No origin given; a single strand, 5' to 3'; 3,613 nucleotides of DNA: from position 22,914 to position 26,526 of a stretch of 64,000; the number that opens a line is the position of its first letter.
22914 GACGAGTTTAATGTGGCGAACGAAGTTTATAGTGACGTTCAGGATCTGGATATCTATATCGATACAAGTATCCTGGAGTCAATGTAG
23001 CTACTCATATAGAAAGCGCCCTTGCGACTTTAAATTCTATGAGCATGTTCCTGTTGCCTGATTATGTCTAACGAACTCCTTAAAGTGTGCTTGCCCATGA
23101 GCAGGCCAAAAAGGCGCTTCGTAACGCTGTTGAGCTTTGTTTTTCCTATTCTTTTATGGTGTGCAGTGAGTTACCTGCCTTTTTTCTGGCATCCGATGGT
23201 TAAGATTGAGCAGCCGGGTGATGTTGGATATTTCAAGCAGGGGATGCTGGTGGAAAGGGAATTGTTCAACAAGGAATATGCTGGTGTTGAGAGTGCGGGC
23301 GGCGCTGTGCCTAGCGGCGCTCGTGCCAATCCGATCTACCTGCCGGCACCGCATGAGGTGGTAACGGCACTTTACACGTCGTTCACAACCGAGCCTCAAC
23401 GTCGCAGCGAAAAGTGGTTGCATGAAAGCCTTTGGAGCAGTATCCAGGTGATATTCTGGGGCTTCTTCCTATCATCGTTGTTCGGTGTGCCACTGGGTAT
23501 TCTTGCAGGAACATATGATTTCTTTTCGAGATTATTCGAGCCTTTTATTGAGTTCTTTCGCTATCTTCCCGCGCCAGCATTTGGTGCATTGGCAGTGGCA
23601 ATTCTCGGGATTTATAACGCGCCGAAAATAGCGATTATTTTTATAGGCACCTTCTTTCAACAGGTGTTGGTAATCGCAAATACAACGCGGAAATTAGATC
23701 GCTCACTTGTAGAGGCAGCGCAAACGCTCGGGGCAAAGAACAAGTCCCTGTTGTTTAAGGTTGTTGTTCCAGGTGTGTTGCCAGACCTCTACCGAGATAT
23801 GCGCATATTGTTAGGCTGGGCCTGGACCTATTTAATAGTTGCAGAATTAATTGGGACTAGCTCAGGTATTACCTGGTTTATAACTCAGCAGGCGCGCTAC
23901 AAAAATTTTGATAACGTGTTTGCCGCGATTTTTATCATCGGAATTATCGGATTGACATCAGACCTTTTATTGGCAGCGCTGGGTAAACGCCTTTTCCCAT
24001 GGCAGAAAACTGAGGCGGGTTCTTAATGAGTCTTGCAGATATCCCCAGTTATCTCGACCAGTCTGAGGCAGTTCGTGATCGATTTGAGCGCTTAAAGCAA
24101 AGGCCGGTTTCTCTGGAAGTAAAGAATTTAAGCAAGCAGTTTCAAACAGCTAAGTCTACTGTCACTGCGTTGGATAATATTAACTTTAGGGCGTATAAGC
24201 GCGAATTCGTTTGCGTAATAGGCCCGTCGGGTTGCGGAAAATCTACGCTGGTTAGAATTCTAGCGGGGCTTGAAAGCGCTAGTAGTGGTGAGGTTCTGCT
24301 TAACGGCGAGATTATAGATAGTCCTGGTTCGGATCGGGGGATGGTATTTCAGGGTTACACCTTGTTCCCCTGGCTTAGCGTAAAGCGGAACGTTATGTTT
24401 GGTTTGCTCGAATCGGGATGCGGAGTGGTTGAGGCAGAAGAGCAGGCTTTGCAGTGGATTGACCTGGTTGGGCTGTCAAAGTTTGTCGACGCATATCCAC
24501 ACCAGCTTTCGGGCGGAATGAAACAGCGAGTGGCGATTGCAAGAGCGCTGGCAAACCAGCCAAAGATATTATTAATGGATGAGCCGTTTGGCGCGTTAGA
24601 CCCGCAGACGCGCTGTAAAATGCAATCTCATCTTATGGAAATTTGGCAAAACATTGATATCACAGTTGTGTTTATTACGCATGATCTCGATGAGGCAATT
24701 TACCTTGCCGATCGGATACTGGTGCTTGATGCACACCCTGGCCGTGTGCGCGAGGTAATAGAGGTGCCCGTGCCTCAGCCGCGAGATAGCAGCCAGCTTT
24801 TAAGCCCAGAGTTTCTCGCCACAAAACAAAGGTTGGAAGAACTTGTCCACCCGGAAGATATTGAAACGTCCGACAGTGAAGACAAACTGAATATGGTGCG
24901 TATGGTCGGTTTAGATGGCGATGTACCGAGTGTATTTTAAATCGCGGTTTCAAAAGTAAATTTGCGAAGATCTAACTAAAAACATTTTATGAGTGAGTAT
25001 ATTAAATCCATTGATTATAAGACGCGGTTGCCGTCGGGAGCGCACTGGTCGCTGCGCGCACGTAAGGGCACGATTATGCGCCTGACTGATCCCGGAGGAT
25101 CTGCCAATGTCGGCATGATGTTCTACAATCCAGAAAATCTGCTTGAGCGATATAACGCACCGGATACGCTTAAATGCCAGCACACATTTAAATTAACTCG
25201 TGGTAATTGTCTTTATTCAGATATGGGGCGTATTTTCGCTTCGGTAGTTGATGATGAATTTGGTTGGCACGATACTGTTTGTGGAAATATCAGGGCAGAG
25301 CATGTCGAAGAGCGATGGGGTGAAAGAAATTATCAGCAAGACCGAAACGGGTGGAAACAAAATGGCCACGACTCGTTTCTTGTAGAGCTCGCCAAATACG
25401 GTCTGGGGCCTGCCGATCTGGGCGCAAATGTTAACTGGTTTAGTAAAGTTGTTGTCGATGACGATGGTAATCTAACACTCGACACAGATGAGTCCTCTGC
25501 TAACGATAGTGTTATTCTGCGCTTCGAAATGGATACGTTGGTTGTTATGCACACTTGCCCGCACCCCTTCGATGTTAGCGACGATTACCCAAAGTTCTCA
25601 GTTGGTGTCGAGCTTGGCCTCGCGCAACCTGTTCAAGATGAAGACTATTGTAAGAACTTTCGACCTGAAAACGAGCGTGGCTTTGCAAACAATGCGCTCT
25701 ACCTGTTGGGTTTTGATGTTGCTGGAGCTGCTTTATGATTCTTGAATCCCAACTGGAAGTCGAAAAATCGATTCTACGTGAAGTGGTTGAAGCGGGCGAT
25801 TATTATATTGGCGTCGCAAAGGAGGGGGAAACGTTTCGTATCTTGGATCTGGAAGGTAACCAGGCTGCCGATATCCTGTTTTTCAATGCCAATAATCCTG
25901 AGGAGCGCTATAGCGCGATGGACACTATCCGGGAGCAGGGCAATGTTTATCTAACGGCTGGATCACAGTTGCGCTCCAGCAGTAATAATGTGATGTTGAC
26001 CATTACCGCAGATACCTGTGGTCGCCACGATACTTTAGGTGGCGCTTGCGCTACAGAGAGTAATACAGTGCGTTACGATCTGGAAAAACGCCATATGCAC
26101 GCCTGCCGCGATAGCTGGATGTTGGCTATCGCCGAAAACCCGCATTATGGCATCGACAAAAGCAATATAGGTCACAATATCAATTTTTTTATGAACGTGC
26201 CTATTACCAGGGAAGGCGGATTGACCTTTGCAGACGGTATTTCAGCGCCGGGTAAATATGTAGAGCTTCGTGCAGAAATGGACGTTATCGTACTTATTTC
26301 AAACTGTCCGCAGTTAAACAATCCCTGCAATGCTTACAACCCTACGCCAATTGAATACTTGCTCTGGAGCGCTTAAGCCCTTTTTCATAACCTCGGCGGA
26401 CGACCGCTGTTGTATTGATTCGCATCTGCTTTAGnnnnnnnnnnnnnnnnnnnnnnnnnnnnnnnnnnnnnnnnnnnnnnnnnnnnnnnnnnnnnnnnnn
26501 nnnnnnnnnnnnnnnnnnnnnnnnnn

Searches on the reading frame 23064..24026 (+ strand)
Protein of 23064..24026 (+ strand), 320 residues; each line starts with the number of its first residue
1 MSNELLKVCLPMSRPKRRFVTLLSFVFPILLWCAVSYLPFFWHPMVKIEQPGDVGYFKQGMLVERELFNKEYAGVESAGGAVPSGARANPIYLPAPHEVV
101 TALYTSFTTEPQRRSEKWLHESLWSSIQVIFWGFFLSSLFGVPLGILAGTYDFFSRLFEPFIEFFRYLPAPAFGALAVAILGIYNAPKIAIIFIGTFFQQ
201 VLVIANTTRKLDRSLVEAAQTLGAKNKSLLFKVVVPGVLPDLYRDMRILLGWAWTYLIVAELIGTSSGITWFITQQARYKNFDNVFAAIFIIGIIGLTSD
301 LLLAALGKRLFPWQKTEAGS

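Call 5: search_protein_families(library=pfam, proteins=[window:23064-24026:+])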
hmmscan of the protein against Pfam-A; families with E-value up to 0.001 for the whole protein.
window:23064-24026:+ (320 aa): 1 family
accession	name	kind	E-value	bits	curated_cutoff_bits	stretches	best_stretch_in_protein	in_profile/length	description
PF00528.27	BPD_transp_1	-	1e-25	91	26.4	1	141-310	1-182/184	Binding-protein-dependent transport system inner membrane component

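Call 6: search_protein_families(library=ncbifam, proteins=[window:23064-24026:+])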
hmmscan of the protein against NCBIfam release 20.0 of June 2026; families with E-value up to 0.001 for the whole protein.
window:23064-24026:+ (320 aa): 17 families
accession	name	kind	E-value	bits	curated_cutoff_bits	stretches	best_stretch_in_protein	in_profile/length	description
NF007545.0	PRK10160.1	equivalog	3.5e-35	121.8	342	1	88-315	47-272/275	taurine ABC transporter permease TauC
NF040733.1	ABC_perm_U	equivalog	1e-32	113.6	295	1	89-314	31-249/251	ABC transporter permease subunit SaoP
NF008470.0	PRK11365.1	equivalog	3.1e-26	92.3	347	1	93-314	39-253/263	aliphatic sulfonate ABC transporter permease SsuC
TIGR01183.1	ntrB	equivalog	3.5e-22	79.1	209.05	1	117-304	13-200/202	nitrate ABC transporter permease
TIGR03416.1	ABC_choXWV_perm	equivalog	3.8e-12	46.2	363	1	124-298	89-262/267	choline ABC transporter permease subunit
TIGR01097.1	PhnE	equivalog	9.2e-11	41.7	216.7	1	102-310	42-251/252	phosphonate ABC transporter, permease protein PhnE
NF008196.0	PRK10952.1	equivalog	6.3e-10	38.4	439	1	130-272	153-294/356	glycine betaine/L-proline ABC transporter permease ProW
NF043073.1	MMSYN1_0195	equivalog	1e-06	27.2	1250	1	208-295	150-238/1021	spermidine/putrescine ABC transporter permease/substrate-binding protein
NF007044.0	PRK09497.1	equivalog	1.9e-05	24.3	348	1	189-267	155-232/285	spermidine/putrescine ABC transporter permease PotB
NF011690.0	PRK15110.1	equivalog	3.3e-05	23.5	432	0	203-308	202-307/321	putrescine export ABC transporter permease SapB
NF011662.0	PRK15082.1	equivalog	4.1e-05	23.1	484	1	130-248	107-229/303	glutathione ABC transporter permease GsiD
NF007889.0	PRK10592.1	equivalog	0.00011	21.9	476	1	201-303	156-264/281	putrescine ABC transporter permease PotI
TIGR02139.1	permease_CysT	equivalog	0.00025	20.7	246.1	1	188-244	136-191/265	sulfate ABC transporter permease subunit CysT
NF045474.1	Opp2C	equivalog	0.00044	19.9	300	1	126-244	42-162/236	nickel transporter permease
NF011624.0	PRK15050.1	equivalog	0.00051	19.2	247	1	207-243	183-219/297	2-aminoethylphosphonate ABC transporter permease subunit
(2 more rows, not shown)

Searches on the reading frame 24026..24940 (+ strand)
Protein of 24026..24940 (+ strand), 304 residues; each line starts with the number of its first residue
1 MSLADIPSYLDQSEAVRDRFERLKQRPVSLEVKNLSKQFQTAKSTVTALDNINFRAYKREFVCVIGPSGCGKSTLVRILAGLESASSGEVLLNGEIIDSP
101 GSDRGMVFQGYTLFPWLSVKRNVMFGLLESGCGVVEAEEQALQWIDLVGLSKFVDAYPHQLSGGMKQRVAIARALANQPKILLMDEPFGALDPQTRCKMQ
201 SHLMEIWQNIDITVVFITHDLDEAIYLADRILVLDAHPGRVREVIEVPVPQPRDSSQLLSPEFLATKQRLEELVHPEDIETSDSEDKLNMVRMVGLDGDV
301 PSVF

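Call 5: search_protein_families(library=pfam, proteins=[window:24026-24940:+])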
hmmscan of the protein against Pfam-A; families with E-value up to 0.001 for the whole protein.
window:24026-24940:+ (304 aa): 8 families
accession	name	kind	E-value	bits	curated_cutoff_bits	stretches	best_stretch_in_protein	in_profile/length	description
PF00005.33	ABC_tran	-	1.5e-33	116.8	25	1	49-188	1-136/137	ABC transporter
PF13304.12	AAA_21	-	1.4e-08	35.6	27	0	157-220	234-299/304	AAA domain, putative AbiEii toxin, Type IV TA system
PF00004.35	AAA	-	7.2e-05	23.7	21.2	0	62-81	1-20/131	ATPase family associated with various cellular activities (AAA)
PF02463.25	SMC_N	-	0.00012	22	40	0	57-76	22-41/220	RecF/RecN/SMC N terminal domain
PF03193.22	RsgA_GTPase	-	0.00013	22.2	30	1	40-90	88-137/174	RsgA GTPase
PF03215.21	Rad17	-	0.00026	21.4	23.8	1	47-86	33-72/186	Rad17 P-loop domain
PF13521.12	AAA_28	-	0.0005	20.8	27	0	62-81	2-21/164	AAA domain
PF20703.3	nSTAND1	-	0.00069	19.8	27.1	0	56-83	30-55/379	Novel STAND NTPase 1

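Call 6: search_protein_families(library=ncbifam, proteins=[window:24026-24940:+])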
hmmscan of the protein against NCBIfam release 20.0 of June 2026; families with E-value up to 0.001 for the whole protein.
window:24026-24940:+ (304 aa): 190 families (the best 25 are shown)
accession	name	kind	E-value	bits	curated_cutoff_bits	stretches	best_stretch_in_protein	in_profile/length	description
NF040729.1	ABC_ATP_SaoA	equivalog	7.6e-75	251.5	360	1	30-272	2-241/248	ABC transporter ATP-binding protein SaoA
TIGR01184.1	ntrCD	subfamily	3.1e-70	236.3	291.8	1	49-262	1-218/230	nitrate ABC transporter ATP-binding protein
TIGR03265.1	PhnT2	equivalog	9.9e-69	232.2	457.7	1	29-236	4-210/353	putative 2-aminoethylphosphonate ABC transporter ATP-binding protein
NF008421.0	PRK11248.1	equivalog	6.6e-65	219.1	357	1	30-248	2-216/255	taurine ABC transporter ATP-binding subunit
NF006987.0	PRK09452.1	equivalog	2.9e-60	203.9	482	1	25-236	13-223/378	spermidine/putrescine ABC transporter ATP-binding protein PotA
TIGR01186.1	proV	subfamily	1.1e-59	202.3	326.6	1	47-236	7-205/363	betaine/proline/choline family ABC transporter ATP-binding protein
NF043075.1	MMSYN1_0197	equivalog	4.1e-59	200.2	550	1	30-236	3-208/341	spermidine/putrescine ABC transporter ATP-binding protein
TIGR01187.1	potA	subfamily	2.8e-58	197.5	355.6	1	65-235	2-175/325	polyamine ABC transporter ATP-binding protein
TIGR00968.1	3a0106s01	subfamily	3.3e-58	197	342.75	1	31-243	2-211/237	sulfate ABC transporter ATP-binding protein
NF008420.0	PRK11247.1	equivalog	1.4e-55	188.2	395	1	27-256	10-227/257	aliphatic sulfonates ABC transporter ATP-binding protein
NF008653.0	PRK11650.1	subfamily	7.6e-55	186.4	432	1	29-236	3-210/357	sn-glycerol-3-phosphate ABC transporter ATP-binding protein UgpC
NF008621.0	PRK11607.1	equivalog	1.9e-54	184.9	613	1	29-236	19-225/377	putrescine ABC transporter ATP-binding subunit PotG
NF008105.0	PRK10851.1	equivalog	4.1e-52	177.1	502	1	29-282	2-255/362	sulfate/thiosulfate ABC transporter ATP-binding protein CysA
NF008233.0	PRK11000.1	equivalog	1.4e-51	175.4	568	1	30-241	4-212/369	maltose/maltodextrin ABC transporter ATP-binding protein MalK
NF040933.2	ABC_arch_GlcV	equivalog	2.2e-51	174.8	450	1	28-235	1-216/357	glucose ABC transporter ATP-binding protein GlcV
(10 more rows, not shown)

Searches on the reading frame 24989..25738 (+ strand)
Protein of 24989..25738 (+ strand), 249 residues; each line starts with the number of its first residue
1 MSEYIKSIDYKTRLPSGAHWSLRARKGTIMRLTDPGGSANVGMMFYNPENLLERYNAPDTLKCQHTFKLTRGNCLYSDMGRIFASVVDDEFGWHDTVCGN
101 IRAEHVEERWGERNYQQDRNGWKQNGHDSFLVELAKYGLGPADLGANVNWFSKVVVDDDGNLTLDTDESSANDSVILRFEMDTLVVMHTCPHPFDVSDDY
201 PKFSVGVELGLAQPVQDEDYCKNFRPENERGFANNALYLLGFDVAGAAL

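Call 5: search_protein_families(library=pfam, proteins=[window:24989-25738:+])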
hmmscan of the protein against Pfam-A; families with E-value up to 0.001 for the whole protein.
window:24989-25738:+ (249 aa): 1 family
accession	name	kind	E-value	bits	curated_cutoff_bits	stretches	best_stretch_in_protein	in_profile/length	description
PF09347.15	DUF1989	-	1.1e-58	198.1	27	1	13-184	2-168/168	Domain of unknown function (DUF1989)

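Call 6: search_protein_families(library=ncbifam, proteins=[window:24989-25738:+])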
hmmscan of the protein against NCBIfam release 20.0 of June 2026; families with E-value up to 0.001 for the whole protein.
window:24989-25738:+ (249 aa): 3 families
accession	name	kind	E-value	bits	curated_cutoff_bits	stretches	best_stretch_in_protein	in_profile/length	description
TIGR03425.1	urea_degr_2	hypoth_equivalog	1.4e-92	309.1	205.95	1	10-239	3-232/233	urea amidolyase associated protein UAAP1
TIGR03424.1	urea_degr_1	equivalog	1.2e-36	126.2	284.7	1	10-192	4-180/198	urea amidolyase associated protein UAAP2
NF053776.1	TmaoDeMthMsil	equivalog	2.3e-05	23.1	1100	1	82-198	243-350/763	trimethylamine N-oxide demethylase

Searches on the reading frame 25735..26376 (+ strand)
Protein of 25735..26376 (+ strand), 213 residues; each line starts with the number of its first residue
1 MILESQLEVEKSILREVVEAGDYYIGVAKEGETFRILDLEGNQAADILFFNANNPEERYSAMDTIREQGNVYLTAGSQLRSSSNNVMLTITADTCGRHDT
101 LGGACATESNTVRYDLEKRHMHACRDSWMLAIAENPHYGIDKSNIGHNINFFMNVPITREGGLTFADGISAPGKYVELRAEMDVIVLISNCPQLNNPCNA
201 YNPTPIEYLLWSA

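Call 5: search_protein_families(library=pfam, proteins=[window:25735-26376:+])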
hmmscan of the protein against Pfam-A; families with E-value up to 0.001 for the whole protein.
window:25735-26376:+ (213 aa): 1 family
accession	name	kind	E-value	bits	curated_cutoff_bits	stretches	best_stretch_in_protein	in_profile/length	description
PF09347.15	DUF1989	-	2.3e-64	216.5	27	1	16-185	1-168/168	Domain of unknown function (DUF1989)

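Call 6: search_protein_families(library=ncbifam, proteins=[window:25735-26376:+])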
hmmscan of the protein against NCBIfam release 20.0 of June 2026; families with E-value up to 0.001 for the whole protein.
window:25735-26376:+ (213 aa): 3 families
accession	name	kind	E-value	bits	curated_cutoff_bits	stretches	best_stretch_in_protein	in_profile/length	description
TIGR03424.1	urea_degr_1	equivalog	2.6e-96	320.9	284.7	1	13-211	3-198/198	urea amidolyase associated protein UAAP2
TIGR03425.1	urea_degr_2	hypoth_equivalog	6.4e-49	166.3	205.95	1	13-213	2-205/233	urea amidolyase associated protein UAAP1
NF053776.1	TmaoDeMthMsil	equivalog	7.3e-22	77.7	1100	1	28-207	179-358/763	trimethylamine N-oxide demethylase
